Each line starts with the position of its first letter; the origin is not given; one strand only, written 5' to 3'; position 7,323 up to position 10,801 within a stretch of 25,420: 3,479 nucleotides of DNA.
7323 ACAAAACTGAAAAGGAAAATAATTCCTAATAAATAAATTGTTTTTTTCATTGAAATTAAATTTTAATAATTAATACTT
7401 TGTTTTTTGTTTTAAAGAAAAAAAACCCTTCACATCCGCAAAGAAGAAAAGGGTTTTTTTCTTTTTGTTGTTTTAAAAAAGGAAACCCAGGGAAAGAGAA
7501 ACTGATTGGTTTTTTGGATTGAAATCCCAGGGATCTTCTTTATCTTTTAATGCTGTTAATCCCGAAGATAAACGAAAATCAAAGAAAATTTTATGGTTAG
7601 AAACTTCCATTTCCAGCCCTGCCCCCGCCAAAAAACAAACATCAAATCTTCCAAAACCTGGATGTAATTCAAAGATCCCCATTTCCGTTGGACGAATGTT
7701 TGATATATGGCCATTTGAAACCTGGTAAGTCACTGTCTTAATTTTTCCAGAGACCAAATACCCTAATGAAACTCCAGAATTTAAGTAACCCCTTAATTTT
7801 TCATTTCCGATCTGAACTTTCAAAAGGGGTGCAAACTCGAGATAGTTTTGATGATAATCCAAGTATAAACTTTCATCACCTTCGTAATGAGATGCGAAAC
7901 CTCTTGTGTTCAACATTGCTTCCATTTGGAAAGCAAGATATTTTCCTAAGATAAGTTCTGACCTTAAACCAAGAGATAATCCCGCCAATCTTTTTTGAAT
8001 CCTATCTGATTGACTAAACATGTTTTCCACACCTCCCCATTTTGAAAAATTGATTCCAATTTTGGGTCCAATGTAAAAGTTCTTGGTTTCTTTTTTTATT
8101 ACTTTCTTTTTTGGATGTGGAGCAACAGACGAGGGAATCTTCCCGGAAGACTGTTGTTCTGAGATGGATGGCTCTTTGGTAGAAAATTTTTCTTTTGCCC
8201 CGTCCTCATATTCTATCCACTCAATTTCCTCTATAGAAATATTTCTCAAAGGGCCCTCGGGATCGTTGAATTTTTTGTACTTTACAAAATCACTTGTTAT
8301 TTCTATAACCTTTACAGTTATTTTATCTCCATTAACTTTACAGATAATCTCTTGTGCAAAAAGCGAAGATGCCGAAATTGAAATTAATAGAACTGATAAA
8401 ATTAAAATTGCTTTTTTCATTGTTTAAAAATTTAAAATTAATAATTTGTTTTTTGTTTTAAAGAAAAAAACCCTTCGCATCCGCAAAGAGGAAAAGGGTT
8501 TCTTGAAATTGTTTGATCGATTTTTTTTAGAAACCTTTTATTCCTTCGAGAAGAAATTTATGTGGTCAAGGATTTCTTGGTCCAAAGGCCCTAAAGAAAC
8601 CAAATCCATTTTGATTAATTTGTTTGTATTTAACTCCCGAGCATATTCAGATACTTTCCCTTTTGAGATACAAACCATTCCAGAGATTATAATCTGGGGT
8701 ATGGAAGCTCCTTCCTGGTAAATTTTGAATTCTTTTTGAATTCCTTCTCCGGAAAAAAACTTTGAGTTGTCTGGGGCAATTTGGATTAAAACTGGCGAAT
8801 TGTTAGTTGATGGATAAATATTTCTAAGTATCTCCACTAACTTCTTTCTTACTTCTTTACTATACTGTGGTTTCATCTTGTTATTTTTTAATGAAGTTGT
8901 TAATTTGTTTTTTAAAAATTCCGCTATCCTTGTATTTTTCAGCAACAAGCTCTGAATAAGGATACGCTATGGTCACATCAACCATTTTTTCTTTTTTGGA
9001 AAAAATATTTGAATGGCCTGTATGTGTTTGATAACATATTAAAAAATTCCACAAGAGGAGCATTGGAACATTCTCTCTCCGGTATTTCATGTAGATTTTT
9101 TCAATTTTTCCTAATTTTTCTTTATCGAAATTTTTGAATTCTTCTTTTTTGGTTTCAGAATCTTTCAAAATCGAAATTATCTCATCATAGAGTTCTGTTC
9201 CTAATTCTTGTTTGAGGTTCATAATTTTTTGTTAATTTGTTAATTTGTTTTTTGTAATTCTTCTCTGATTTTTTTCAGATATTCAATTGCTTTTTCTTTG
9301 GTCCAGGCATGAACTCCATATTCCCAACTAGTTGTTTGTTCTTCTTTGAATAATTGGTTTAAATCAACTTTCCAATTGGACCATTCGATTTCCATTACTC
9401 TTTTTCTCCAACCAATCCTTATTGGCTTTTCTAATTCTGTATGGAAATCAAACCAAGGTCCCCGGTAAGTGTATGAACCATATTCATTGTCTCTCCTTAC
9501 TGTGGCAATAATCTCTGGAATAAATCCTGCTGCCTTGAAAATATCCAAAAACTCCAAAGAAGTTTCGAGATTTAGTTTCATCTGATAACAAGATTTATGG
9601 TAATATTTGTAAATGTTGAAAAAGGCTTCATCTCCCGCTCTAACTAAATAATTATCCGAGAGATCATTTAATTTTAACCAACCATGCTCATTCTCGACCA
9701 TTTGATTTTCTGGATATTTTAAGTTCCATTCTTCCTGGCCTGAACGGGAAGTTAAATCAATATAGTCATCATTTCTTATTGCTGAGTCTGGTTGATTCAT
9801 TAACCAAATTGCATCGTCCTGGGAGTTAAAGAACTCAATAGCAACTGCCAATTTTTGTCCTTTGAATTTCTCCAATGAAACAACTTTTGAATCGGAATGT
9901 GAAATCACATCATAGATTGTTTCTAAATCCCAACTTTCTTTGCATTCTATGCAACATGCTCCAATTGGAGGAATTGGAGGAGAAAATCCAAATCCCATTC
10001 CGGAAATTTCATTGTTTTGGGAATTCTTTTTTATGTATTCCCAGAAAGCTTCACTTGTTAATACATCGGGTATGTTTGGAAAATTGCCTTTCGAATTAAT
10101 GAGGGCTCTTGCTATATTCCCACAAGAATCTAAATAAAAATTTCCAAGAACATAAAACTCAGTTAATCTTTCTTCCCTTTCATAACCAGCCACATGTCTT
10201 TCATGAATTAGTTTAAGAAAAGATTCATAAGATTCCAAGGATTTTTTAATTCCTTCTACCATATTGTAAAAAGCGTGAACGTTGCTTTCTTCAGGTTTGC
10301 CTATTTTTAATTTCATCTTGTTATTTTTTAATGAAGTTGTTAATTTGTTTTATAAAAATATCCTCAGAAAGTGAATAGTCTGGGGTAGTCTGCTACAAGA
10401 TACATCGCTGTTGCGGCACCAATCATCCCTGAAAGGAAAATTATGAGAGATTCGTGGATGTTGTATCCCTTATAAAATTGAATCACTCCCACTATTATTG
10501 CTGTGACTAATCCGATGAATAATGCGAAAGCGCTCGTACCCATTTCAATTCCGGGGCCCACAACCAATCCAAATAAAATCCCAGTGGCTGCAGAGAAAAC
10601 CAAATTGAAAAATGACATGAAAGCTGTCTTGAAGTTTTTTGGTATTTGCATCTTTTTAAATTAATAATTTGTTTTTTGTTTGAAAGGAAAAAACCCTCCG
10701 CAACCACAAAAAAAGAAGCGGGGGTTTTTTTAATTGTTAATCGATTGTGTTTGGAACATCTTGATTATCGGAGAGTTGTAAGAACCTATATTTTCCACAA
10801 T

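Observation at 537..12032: Composite hairpin-plus-leader module repeated nine times between co-oriented ORFan genes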

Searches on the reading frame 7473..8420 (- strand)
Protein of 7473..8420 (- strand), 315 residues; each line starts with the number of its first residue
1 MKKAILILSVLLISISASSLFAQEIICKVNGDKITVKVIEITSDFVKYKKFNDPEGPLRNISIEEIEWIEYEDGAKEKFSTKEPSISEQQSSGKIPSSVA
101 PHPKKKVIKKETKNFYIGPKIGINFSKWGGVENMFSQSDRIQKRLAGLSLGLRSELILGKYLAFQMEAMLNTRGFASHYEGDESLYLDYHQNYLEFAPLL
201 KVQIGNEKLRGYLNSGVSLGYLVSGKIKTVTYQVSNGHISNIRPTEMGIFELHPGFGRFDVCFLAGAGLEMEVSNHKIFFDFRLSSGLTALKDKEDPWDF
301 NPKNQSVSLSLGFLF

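Call 8: search_protein_families(library=pfam, proteins=[window:7473-8420:-], max_evalue=0.01)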
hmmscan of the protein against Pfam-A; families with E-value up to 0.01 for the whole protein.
window:7473-8420:- (315 aa): 2 families
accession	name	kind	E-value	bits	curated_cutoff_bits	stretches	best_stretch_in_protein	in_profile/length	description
PF13568.12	OMP_b-brl_2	-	1.6e-15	58.1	27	1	113-291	7-173/175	Outer membrane protein beta-barrel domain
PF13505.12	OMP_b-brl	-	0.0027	18.3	28.7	1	112-315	19-175/175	Outer membrane protein beta-barrel domain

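Call 9: search_protein_families(library=phrogs, proteins=[window:7473-8420:-], max_evalue=0.01)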
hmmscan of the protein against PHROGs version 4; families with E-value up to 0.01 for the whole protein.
window:7473-8420:- (315 aa): 0 families

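Call 93: find_homologous_proteins(query=window:7473-8420:-, max_evalue=0.00001)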
Query window:7473-8420:- (315 aa): 1 proteins with E <= 0.00001 among 2686 candidates.
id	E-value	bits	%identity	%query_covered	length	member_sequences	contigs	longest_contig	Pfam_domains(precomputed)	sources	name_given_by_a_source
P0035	7.6e-206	700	100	100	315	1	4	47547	PF13568.13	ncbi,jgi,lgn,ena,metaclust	metaclust:\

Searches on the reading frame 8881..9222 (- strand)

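Call 58: search_protein_families(library=pfam, proteins=[window:8881-9222:-], max_evalue=0.05)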
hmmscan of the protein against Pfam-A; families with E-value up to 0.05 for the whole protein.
window:8881-9222:- (113 aa): 1 family
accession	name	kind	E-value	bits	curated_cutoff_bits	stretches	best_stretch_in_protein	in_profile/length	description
PF24028.1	DUF7339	-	0.021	15.3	27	1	9-61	4-56/115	Domain of unknown function (DUF7339)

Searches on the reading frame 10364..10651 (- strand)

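Call 59: search_protein_families(library=pfam, proteins=[window:10364-10651:-], max_evalue=0.05)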
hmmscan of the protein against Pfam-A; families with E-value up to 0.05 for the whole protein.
window:10364-10651:- (95 aa): 1 family
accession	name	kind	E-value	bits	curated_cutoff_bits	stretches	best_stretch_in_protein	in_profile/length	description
PF03203.19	MerC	-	0.00028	21.9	27.6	1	10-85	5-80/108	MerC mercury resistance protein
